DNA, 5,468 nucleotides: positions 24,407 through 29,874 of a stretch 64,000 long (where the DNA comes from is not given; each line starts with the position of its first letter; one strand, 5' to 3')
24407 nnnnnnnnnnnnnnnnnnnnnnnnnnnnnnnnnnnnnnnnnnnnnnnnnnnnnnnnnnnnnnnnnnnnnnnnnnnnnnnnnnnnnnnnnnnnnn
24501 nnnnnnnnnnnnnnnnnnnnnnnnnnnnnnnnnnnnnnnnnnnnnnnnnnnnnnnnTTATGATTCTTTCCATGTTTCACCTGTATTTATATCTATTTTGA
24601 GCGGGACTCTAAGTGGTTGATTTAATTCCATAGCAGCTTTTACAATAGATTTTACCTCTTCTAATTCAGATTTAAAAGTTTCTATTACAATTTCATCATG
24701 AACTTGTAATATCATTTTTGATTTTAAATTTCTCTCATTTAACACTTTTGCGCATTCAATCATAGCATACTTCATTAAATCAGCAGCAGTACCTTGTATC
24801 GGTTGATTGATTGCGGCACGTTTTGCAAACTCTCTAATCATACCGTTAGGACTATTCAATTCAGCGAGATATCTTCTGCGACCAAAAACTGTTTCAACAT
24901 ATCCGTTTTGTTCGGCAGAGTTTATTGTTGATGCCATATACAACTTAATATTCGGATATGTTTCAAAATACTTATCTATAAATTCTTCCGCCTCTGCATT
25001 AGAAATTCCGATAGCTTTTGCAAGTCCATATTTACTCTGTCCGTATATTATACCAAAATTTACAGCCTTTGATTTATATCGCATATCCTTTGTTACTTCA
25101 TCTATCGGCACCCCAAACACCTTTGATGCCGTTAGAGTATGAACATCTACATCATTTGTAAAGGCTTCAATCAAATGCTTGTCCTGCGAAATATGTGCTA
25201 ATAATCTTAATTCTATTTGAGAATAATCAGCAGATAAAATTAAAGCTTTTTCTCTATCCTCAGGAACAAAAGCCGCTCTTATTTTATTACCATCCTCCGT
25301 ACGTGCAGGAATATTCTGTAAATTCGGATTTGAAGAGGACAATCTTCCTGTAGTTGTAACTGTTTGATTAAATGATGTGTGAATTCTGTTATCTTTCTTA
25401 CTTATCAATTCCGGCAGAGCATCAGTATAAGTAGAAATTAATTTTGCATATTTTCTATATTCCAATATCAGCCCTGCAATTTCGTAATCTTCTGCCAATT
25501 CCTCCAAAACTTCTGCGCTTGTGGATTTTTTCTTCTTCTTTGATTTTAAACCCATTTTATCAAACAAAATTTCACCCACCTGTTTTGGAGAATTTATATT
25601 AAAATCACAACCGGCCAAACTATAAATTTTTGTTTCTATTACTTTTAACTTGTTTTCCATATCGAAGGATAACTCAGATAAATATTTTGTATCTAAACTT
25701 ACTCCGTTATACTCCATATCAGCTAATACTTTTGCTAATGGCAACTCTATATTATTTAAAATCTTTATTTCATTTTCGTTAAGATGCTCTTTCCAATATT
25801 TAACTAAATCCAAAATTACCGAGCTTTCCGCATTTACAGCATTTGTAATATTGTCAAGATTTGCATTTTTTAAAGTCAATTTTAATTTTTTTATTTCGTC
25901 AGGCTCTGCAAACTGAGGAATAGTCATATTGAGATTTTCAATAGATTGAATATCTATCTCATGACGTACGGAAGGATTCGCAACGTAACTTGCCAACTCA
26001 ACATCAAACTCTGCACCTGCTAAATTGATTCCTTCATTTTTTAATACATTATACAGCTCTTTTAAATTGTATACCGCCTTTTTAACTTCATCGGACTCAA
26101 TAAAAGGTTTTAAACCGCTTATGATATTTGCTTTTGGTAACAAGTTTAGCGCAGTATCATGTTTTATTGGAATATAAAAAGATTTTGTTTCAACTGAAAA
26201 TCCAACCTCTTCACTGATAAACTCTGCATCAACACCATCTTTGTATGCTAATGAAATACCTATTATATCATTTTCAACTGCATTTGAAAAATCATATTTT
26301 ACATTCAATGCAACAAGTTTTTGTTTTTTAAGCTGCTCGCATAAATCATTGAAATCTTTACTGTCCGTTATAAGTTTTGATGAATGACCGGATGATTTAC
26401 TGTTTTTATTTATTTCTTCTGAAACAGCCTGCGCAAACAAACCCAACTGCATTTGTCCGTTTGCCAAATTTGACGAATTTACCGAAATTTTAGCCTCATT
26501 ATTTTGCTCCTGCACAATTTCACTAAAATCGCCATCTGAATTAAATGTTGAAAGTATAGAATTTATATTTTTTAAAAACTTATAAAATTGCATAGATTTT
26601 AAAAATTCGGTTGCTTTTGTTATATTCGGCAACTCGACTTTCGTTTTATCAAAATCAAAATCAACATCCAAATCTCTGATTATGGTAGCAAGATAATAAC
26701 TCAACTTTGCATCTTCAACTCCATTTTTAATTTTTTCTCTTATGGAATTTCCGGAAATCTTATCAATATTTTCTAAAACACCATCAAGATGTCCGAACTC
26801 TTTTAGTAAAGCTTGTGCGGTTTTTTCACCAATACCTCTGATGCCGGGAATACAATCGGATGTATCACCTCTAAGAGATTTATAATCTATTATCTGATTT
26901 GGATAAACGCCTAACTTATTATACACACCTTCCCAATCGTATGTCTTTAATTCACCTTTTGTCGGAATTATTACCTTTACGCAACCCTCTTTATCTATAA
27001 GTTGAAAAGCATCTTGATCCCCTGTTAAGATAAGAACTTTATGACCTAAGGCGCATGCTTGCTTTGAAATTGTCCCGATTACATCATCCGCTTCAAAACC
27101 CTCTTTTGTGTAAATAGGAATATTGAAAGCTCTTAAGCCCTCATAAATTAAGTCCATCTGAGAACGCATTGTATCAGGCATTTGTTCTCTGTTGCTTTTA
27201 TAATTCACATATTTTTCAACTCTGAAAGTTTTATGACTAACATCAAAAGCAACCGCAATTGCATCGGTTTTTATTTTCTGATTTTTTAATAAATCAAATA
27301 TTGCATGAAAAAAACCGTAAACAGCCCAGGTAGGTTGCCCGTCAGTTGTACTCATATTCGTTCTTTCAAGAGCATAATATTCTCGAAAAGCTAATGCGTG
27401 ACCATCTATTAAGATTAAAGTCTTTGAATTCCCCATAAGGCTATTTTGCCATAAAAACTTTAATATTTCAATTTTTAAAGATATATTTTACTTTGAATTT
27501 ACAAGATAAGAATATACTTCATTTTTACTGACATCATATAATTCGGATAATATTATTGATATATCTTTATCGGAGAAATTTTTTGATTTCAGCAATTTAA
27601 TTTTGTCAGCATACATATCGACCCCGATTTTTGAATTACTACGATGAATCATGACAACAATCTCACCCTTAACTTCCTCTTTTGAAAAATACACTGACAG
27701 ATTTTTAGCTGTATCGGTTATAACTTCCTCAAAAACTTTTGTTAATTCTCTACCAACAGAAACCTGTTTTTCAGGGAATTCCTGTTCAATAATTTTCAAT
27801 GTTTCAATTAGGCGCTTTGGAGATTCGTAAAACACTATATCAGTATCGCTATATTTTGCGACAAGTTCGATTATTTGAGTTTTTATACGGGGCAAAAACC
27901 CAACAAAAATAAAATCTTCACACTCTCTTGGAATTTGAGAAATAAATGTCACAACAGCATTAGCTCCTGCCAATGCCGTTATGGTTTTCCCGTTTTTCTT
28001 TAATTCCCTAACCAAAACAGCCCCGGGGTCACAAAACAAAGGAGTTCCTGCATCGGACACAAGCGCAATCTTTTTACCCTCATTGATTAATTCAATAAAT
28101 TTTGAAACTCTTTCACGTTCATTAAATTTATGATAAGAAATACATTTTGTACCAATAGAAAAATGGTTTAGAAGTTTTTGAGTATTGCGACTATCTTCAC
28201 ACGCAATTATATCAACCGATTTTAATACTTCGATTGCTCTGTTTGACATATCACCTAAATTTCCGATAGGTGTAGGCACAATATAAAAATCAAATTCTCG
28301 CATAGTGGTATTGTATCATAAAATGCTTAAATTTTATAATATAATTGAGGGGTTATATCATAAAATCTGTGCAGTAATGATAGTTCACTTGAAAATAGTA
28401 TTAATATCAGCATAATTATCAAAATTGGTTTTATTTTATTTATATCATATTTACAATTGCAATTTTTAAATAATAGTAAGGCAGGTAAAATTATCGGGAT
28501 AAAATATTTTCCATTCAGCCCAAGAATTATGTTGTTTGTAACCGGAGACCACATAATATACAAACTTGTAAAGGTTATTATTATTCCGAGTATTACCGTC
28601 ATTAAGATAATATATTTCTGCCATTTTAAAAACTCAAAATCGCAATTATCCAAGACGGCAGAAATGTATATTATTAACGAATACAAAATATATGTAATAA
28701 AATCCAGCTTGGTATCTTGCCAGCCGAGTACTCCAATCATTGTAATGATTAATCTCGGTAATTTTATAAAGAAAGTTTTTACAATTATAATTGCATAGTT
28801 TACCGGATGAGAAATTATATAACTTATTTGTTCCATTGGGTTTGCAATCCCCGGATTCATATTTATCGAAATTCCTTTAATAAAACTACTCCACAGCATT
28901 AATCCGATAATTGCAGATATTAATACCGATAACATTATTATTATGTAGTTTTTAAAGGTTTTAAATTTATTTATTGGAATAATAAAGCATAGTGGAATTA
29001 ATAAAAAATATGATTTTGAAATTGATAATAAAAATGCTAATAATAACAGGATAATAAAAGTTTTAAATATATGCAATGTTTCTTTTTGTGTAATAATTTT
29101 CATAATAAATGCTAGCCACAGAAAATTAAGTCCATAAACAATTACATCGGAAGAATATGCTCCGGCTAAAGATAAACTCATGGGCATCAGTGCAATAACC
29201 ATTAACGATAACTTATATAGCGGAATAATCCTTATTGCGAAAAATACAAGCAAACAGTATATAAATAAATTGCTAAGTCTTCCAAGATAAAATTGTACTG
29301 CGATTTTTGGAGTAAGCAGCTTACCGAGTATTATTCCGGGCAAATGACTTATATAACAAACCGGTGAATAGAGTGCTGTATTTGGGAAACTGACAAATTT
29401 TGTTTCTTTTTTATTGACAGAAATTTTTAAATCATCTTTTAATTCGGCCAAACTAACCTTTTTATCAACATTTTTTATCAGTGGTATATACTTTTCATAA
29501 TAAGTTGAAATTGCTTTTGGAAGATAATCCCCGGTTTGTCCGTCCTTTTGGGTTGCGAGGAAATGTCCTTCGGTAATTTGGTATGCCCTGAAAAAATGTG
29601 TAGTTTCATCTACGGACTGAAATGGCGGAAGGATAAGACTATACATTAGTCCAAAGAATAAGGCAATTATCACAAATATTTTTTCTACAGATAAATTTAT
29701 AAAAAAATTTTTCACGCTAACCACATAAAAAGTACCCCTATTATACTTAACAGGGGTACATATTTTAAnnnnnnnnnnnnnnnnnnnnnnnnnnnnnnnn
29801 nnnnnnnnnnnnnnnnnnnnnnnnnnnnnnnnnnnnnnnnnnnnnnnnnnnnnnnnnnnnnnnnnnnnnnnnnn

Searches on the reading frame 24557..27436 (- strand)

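Call 31: search_protein_families(library=pfam, proteins=[window:24557-27436:-], max_evalue=0.00001)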
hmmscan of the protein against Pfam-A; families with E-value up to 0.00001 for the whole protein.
window:24557-27436:- (959 aa): 4 families
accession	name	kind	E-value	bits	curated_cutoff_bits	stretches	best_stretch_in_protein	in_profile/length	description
PF00476.26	DNA_pol_A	-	1.9e-160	534.4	34.3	1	584-958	2-381/381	DNA polymerase family A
PF02739.22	5_3_exonuc_N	-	1.9e-51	174.5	34.3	1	6-176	1-164/164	5'-3' exonuclease, N-terminal resolvase-like domain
PF01367.25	5_3_exonuc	-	1.1e-30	106.4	40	1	177-270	1-94/97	5'-3' exonuclease, C-terminal SAM fold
PF22619.2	DNA_polI_exo1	-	3.9e-11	43.4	27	1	441-500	39-97/140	DNA polymerase I, ribonuclease H-like domain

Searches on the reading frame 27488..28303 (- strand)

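Call 31: search_protein_families(library=pfam, proteins=[window:27488-28303:-], max_evalue=0.00001)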
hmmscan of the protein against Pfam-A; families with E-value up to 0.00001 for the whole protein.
window:27488-28303:- (271 aa): 1 family
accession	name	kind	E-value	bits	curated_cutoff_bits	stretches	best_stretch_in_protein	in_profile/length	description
PF00590.25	TP_methylase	-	3.7e-23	83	27.8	1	6-202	2-211/212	Tetrapyrrole (Corrin/Porphyrin) Methylases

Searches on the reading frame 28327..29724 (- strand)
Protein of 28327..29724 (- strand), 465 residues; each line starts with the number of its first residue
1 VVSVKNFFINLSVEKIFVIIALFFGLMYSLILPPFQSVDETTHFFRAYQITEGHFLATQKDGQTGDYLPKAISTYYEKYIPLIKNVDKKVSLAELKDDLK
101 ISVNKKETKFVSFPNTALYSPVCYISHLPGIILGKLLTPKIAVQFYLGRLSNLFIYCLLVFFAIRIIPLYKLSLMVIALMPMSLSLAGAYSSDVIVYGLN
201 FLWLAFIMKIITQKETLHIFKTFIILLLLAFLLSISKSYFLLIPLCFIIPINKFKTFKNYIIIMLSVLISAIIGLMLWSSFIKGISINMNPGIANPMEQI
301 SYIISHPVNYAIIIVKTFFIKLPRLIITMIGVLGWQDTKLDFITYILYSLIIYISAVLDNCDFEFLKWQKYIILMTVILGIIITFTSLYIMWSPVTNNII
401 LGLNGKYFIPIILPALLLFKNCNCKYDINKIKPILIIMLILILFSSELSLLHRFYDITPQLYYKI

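Call 31: search_protein_families(library=pfam, proteins=[window:28327-29724:-], max_evalue=0.00001)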
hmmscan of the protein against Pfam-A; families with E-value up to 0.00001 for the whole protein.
window:28327-29724:- (465 aa): 1 family
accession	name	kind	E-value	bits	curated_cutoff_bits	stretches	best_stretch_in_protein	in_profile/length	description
PF09913.15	DUF2142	-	1.3e-67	228.8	30.1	1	22-413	1-393/395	Predicted membrane protein (DUF2142)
